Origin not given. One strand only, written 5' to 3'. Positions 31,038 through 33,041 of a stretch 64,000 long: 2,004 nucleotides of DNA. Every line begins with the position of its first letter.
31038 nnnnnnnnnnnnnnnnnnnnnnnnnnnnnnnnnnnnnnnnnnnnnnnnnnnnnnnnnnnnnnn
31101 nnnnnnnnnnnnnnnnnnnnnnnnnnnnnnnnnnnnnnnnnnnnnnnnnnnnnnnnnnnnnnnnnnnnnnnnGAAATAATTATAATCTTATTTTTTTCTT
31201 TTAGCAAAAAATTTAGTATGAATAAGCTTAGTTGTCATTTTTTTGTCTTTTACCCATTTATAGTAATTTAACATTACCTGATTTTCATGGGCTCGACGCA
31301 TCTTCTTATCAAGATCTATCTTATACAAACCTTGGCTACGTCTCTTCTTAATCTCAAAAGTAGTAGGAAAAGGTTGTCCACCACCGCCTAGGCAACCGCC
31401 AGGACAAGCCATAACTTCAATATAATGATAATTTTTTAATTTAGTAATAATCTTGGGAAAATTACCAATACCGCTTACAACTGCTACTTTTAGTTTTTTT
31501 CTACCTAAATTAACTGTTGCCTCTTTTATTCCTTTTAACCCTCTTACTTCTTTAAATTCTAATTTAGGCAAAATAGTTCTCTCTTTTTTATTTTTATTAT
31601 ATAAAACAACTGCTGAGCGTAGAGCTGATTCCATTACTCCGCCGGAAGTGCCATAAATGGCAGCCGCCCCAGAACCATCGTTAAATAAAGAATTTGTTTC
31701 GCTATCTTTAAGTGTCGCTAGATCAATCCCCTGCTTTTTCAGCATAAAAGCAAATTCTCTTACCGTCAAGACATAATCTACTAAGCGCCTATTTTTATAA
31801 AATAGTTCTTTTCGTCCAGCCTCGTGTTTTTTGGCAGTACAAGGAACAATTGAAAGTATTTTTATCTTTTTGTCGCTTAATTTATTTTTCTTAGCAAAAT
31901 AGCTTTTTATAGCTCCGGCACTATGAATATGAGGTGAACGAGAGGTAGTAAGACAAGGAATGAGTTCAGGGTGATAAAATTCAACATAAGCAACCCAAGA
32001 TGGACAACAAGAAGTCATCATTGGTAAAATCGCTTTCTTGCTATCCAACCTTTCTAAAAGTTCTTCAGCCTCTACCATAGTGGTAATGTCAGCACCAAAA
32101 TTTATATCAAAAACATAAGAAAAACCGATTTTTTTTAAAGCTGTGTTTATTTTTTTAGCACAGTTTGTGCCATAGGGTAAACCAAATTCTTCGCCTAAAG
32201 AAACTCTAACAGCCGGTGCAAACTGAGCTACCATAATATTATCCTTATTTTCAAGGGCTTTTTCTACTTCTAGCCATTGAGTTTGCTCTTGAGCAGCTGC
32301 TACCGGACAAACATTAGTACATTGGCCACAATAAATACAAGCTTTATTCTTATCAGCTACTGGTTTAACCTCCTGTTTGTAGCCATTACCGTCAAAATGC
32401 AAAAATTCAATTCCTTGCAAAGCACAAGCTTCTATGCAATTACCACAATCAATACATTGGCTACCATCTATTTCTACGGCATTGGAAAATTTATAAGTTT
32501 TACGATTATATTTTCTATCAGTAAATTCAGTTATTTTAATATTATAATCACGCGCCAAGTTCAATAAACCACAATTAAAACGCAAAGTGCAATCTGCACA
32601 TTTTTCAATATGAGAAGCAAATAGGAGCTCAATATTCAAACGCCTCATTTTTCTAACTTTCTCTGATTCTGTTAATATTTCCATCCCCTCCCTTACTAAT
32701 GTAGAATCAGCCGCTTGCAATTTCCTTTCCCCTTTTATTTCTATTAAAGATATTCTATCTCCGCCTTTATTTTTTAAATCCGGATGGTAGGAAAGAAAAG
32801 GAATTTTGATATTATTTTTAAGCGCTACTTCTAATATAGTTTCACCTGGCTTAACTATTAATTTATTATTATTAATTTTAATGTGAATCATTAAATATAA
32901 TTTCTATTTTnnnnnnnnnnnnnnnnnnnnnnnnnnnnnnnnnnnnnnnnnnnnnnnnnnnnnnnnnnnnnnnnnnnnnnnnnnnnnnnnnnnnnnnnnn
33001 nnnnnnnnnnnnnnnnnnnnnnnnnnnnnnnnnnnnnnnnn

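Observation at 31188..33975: Minimal two-gene [FeFe]-hydrogenase module: cysteine-less N-terminal domain in HydA, truncated NuoF-like partner, no NuoE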

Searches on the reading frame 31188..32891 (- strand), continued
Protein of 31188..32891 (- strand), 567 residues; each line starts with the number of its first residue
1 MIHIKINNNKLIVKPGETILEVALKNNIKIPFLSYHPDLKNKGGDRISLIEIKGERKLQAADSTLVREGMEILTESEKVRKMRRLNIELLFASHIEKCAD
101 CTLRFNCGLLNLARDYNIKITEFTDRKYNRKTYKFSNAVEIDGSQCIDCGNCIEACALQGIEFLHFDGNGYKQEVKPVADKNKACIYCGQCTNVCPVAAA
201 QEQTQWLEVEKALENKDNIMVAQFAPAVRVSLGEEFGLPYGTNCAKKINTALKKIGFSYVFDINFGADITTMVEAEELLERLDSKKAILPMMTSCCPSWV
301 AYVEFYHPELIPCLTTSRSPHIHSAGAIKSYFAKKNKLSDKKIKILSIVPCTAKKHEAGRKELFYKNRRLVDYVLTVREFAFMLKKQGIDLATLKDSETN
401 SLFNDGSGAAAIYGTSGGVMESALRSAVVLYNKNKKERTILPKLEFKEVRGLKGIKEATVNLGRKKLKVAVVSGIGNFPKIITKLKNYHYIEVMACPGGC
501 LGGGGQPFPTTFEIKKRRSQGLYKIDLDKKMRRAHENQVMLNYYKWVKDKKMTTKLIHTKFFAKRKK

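Call 63: search_protein_representatives(protein=window:31188-32891:-)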
Query: 567 residues. Proteins with E-value up to 0.001 (for the whole library): 12469; up to 1e-10: 5577; up to 1e-30: 932. The best 150 are listed.
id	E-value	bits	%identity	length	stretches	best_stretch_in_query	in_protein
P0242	0.0e+00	1529.4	40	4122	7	218-565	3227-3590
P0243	5.6e-195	665.5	53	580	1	4-563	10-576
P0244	1.9e-148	511.9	47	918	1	2-566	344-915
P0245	1.6e-138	479.2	46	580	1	3-567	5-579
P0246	2.7e-136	471.8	43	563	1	3-561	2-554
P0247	2.0e-132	459.1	45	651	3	124-444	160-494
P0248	2.4e-132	458.8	45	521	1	1-527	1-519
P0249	6.2e-128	444.2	42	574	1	2-566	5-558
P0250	1.0e-127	443.5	48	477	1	89-552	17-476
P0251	2.2e-127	442.4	42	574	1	15-564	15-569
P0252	6.2e-126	437.6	49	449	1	135-566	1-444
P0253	6.6e-122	424.3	44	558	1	2-559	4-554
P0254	7.2e-122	424.2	41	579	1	1-565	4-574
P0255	9.5e-122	423.8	47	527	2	1-237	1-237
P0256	1.9e-120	419.5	45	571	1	1-561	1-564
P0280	1.3e-105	370.6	39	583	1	2-562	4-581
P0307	1.2e-95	337.7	39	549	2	2-427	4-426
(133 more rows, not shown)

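Call 65: predict_structure(alignment_id=A2)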
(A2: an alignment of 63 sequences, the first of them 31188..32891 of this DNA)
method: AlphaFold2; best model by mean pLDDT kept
length: 567 residues; sequences in the alignment: 63
mean_pLDDT: 83.2   pTM: 0.84
mean pLDDT of the five models: 83.2, 82.4, 82.2, 81.2, 80.8
residues with pLDDT >= 90: 240; 70-90: 221; 50-70: 86; < 50: 20
segments of 3 or more residues with pLDDT < 50: 96-105, 137-143
pLDDT, mean of each block of 10 residues (from residue 1): 94 91 90 73 69 88 90 93 82 53 53 78 67 54 57 87 84 80 87 73 81 96 91 90 94 96 90 94 90 90 94 94 96 96 95 88 94 91 89 92 72 63 85 59 60 80 85 90 93 81 64 83 82 85 96 95 78
secondary structure, 60 per line:
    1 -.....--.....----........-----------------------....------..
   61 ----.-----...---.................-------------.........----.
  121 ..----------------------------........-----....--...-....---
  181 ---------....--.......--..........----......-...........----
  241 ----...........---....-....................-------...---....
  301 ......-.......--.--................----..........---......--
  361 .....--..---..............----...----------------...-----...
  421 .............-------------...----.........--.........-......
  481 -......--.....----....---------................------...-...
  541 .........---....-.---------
elements in order: E2-6 E9-13 H19-25 E49-52 E71-73 H77-93 H107-115 H151-158 E164-167 E174-177 H190-193 H196-202 H205-214 E219-224 H226-236 H245-255 E259-262 H264-283 E291-293 H297-306 H308-313 H320-335 E343-349 H353-358 E373-376 H377-386 H418-433 E454-462 E465-473 H475-480 H482-487 E490-494 H499-502 H512-527 H538-549 H553-556

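Call 66: list_cluster_members(proteins=[P0248, P0280, P0307, P0001, P0005, P0016])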
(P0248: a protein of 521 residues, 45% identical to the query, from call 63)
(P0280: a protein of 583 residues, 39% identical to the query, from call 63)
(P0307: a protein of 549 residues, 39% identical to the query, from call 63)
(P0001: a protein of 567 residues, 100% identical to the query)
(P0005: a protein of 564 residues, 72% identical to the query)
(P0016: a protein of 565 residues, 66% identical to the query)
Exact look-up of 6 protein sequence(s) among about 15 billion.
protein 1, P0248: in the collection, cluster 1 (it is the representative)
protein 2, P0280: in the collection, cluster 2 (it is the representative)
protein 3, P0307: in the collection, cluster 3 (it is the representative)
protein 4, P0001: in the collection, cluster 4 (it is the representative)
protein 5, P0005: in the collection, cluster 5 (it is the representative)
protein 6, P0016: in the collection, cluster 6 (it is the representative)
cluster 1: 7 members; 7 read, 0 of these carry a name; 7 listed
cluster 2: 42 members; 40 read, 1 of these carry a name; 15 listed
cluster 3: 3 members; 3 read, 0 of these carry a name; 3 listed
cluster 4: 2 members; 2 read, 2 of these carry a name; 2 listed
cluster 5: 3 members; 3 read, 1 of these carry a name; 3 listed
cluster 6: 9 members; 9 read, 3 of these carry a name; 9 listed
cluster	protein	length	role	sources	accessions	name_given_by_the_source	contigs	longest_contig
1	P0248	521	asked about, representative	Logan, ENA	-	-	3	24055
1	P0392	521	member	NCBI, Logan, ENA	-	-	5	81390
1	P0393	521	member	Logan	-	-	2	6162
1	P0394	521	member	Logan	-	-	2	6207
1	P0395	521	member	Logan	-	-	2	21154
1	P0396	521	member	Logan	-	-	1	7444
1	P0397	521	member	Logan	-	-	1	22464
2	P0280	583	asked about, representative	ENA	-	-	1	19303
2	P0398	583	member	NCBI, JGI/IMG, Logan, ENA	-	NADP-reducing hydrogenase subunit HndD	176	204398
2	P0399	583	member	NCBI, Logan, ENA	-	-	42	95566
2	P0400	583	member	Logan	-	-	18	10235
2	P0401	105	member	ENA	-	-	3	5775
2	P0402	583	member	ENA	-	-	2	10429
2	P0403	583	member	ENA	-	-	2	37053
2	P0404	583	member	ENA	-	-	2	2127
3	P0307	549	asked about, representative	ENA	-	-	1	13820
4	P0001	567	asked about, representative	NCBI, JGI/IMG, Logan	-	iron-only hydrogenase group A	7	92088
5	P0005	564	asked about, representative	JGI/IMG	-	NADH-quinone oxidoreductase subunit G/NADP-reducing hydrogenase subunit HndD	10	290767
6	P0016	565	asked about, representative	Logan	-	-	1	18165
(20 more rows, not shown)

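Call 67: find_encoding_contigs(protein=P0398, flank=6000, max_places=2)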
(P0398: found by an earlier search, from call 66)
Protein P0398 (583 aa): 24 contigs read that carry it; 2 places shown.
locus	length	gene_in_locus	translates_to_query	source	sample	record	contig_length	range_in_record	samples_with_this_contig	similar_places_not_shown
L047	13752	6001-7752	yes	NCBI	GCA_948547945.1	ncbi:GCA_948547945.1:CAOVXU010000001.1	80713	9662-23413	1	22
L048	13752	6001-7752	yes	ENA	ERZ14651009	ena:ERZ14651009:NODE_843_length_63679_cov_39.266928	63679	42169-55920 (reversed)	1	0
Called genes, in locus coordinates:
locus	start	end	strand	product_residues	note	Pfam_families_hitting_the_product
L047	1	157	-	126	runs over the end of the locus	PF01648:ACPS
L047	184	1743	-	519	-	PF13556:HTH_30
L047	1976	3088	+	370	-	PF00871:Acetate_kinase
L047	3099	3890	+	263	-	PF01643:Acyl-ACP_TE, PF13279:4HBT_2 (faint), PF20791:Acyl-ACP_TE_C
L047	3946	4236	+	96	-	PF00037:Fer4 (faint)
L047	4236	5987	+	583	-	PF00890:FAD_binding_2, PF01266:DAO (faint), PF02910:Succ_DH_flav_C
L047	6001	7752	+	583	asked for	PF10588:NADH-G_4Fe-4S_3, PF22117:Fer4_Nqo3, PF12838:Fer4_7, PF13183:Fer4_8 (weak), PF13187:Fer4_9 (weak), PF14697:Fer4_21 (weak), PF02906:Fe_hyd_lg_C, PF02256:Fe_hyd_SSU, +3 more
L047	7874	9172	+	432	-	PF00108:Thiolase_N (weak), PF22691:Thiolase_C_1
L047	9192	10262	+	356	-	PF00550:PP-binding (weak)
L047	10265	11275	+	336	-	PF01515:PTA_PTB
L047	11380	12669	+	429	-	PF07690:MFS_1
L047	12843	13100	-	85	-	PF13730:HTH_36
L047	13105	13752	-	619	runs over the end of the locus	PF02534:T4SS-DNA_transf, PF10412:TrwB_AAD_bind, PF12696:TraG-D_C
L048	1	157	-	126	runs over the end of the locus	PF01648:ACPS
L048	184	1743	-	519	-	PF13556:HTH_30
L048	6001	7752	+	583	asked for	PF10588:NADH-G_4Fe-4S_3, PF22117:Fer4_Nqo3, PF12838:Fer4_7, PF13183:Fer4_8 (weak), PF13187:Fer4_9 (weak), PF14697:Fer4_21 (weak), PF02906:Fe_hyd_lg_C, PF02256:Fe_hyd_SSU, +3 more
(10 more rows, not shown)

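Call 74: search_protein_families(library=ncbifam, proteins=[L032:864-1868:+, L036:10001-11566:+, L036:8213-9244:+], max_evalue=0.00001)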
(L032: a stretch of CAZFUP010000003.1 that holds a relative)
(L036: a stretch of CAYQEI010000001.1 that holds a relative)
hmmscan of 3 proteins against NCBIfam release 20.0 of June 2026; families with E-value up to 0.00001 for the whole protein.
L032:864-1868:+ (334 aa): 8 families
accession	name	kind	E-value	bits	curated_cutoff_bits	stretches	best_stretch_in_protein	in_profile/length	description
TIGR00048.1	rRNA_mod_RlmN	equivalog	2.8e-99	332.4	290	1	4-333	15-345/355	dual-specificity RNA methyltransferase RlmN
NF011031.0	PRK14461.1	equivalog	9.4e-90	301.3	601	1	13-333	27-364/372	ribosomal RNA large subunit methyltransferase N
NF000424.4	CfrAB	exception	4.3e-87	292.6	530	1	13-331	16-337/338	Cfr family 23S rRNA (adenine(2503)-C(8))-methyltransferase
NF011024.0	PRK14453.1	equivalog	1.1e-86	291.2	468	1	13-333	20-343/348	23S rRNA (adenine(2503)-C(8))-methyltransferase Cfr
TIGR04432.1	rSAM_Cfr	equivalog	2.9e-85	286.5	550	1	12-332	17-340/341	Cfr family 23S rRNA (adenine(2503)-C(8))-methyltransferase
NF008396.0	PRK11194.1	equivalog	1.2e-70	238.3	633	1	14-332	33-355/379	dual-specificity RNA methyltransferase RlmN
NF011040.0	PRK14470.1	equivalog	2.9e-62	211.1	441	1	35-331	39-332/338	ribosomal RNA large subunit methyltransferase N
NF011034.0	PRK14464.1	equivalog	1.2e-52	178.8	422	1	34-332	39-328/348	RNA methyltransferase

L036:10001-11566:+ (521 aa): 13 families
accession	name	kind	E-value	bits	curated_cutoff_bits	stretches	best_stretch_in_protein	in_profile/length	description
NF040763.1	FeFe_hydrog_A6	exception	4.6e-93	312.5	765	1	2-516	1-528/571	NADH-dependent [FeFe] hydrogenase, group A6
NF040762.1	Hydr_FeFe_Clost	exception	3e-82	277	900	1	3-510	2-522/572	ferredoxin hydrogenase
TIGR02512.1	FeFe_hydrog_A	subfamily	7.4e-71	239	405.95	1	138-499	1-373/375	[FeFe] hydrogenase, group A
TIGR04105.1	FeFe_hydrog_B1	subfamily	1.2e-43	149.5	450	1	137-499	135-459/462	monomeric [FeFe] hydrogenase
NF005745.0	PRK07569.1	equivalog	5.4e-29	101.2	333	1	2-203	4-210/238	bidirectional hydrogenase complex protein HoxU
TIGR01973.1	NuoG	equivalog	2e-21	76.5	470.05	1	4-197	1-195/606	NADH-quinone oxidoreductase subunit NuoG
NF009454.0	PRK12814.1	equivalog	3.3e-13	48.9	916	1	2-100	4-102/657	putative NADPH-dependent glutamate synthase small subunit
NF005895.0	PRK07860.1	equivalog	7.9e-13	47.3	802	1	1-198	17-218/811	NADH-quinone oxidoreductase subunit G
NF006305.0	PRK08493.1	equivalog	1.5e-11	43.2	591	1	1-158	1-155/819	NADH-quinone oxidoreductase subunit G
TIGR01971.1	NuoI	subfamily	9.2e-09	34.9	113.05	1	122-207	17-105/121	NADH-quinone oxidoreductase, chain I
NF042909.1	FMH_DH_FwdF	exception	1.7e-07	30.7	375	1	50-201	94-243/336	tungsten-dependent formylmethanofuran dehydrogenase subunit FwdF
NF006183.0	PRK08318.1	equivalog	3.3e-06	26.1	335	1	136-205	334-399/422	NAD-dependent dihydropyrimidine dehydrogenase subunit PreA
TIGR02912.1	sulfite_red_C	equivalog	8.7e-06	24.9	324.1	0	140-206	165-225/314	sulfite reductase subunit C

L036:8213-9244:+ (343 aa): 6 families
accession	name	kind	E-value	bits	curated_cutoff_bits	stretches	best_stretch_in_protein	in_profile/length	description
TIGR01959.1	nuoF_fam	equivalog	7.6e-41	139.9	558.65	1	9-340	40-402/410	NADH-quinone oxidoreductase subunit NuoF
NF010120.0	PRK13596.1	equivalog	1.7e-33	115.8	389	2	4-181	40-219/433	NADH-quinone oxidoreductase subunit NuoF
NF008436.0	PRK11278.1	equivalog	8.6e-26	90.8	749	1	9-339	53-417/448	NADH-quinone oxidoreductase subunit NuoF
TIGR01945.1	rnfC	subfamily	7.2e-11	41.3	245.95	1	4-261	121-354/435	RnfABCDGE type electron transport complex subunit C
NF003454.1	PRK05035.1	equivalog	4.6e-09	35.3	345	1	4-243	123-339/556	electron transport complex subunit RsxC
TIGR04481.1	PR_assoc_PrdC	equivalog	1.6e-06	27.2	490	1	9-201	78-244/425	proline reductase-associated electron transfer protein PrdC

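Call 76: search_protein_families(library=ncbifam, proteins=[L038:8958-9221:+, L038:9232-9765:+, L038:9762-10370:+], max_evalue=0.001)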
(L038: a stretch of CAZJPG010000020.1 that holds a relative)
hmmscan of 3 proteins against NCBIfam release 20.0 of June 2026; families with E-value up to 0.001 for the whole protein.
L038:8958-9221:+ (87 aa): 2 families
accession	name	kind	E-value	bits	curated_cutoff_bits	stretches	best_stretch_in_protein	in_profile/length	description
NF052672.1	CPF_0552_fam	subfamily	1.3e-12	47.4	85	1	10-85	4-79/80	CPF_0552 family protein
TIGR03959.1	hyd_TM1266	equivalog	1.4e-09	37.6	60.8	1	7-85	2-75/76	TM1266 family iron-only hydrogenase system putative regulator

L038:9232-9765:+ (177 aa): 0 families

L038:9762-10370:+ (202 aa): 5 families
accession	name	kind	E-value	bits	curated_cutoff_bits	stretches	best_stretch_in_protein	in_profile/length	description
NF001195.0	PRK00162.1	equivalog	3.2e-09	37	102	1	98-196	3-99/108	thiosulfate sulfurtransferase GlpE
NF041203.1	rhodanese_LYCAU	equivalog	1.6e-07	31.1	115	1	100-201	21-124/126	rhodanese-related (seleno)protein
NF045521.1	rhoda_near_glyco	subfamily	2.1e-05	24.3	145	1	101-201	19-116/144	rhodanese homology domain-containing protein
NF006444.0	PRK08762.1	equivalog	0.00013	20.7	449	1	100-201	15-115/387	molybdopterin-synthase adenylyltransferase MoeB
NF047847.2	SS_mature_LptM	equivalog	0.00022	21.2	27.7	1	4-30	1-25/31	LPS translocon maturation chaperone LptM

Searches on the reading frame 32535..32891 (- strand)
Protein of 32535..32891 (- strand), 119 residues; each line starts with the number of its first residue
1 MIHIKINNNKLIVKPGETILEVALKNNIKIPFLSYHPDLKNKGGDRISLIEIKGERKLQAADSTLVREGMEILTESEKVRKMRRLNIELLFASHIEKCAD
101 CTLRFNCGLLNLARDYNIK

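Call 47: find_homologous_proteins(query=window:32535-32891:-, max_evalue=0.00001)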
Query seq(119 aa) (119 aa): 1 proteins with E <= 0.00001 among 7 candidates.
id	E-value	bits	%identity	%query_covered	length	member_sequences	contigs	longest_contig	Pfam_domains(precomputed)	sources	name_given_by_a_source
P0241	2.8e-8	52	49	53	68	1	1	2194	PF13510.12,PF00111.33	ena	-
